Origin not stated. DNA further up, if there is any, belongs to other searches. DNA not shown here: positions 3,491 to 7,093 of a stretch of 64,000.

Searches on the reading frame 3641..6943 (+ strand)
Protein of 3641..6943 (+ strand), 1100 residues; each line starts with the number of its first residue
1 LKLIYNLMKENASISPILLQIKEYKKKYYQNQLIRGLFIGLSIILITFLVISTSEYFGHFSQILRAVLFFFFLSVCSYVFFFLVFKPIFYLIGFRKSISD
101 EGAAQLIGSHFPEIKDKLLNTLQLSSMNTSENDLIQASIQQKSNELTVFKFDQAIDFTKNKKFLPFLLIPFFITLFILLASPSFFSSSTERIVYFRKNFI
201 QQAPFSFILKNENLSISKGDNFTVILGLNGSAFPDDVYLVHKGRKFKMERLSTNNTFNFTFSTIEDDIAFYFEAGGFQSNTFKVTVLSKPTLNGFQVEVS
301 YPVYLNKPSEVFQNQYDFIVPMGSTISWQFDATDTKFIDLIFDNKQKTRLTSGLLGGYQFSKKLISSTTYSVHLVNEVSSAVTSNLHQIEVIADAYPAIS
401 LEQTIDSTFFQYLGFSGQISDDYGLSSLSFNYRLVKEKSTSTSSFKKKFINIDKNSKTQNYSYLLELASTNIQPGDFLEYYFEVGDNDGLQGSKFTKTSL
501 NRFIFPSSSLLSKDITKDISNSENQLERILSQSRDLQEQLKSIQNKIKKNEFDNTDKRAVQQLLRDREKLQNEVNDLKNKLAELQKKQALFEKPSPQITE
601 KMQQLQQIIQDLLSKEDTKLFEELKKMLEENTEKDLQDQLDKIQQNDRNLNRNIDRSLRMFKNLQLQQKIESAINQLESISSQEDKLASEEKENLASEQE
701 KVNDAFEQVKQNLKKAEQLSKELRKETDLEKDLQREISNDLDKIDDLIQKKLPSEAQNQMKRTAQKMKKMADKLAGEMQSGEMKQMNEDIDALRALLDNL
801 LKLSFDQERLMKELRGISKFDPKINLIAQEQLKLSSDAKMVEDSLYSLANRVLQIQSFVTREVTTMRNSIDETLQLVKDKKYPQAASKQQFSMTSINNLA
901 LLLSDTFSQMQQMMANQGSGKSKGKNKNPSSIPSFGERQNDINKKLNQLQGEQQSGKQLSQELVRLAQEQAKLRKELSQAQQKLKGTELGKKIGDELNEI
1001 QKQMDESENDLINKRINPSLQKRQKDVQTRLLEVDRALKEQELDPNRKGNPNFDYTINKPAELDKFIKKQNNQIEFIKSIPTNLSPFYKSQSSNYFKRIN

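Call 54: search_protein_families(library=pfam, proteins=[window:3641-6943:+], max_evalue=0.001)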
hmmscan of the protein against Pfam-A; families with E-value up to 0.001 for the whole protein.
window:3641-6943:+ (1100 aa): 1 family
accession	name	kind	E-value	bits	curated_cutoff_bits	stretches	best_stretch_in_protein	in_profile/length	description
PF13779.11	DUF4175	-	2.4e-07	29.7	27.3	1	302-440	200-329/825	Domain of unknown function (DUF4175)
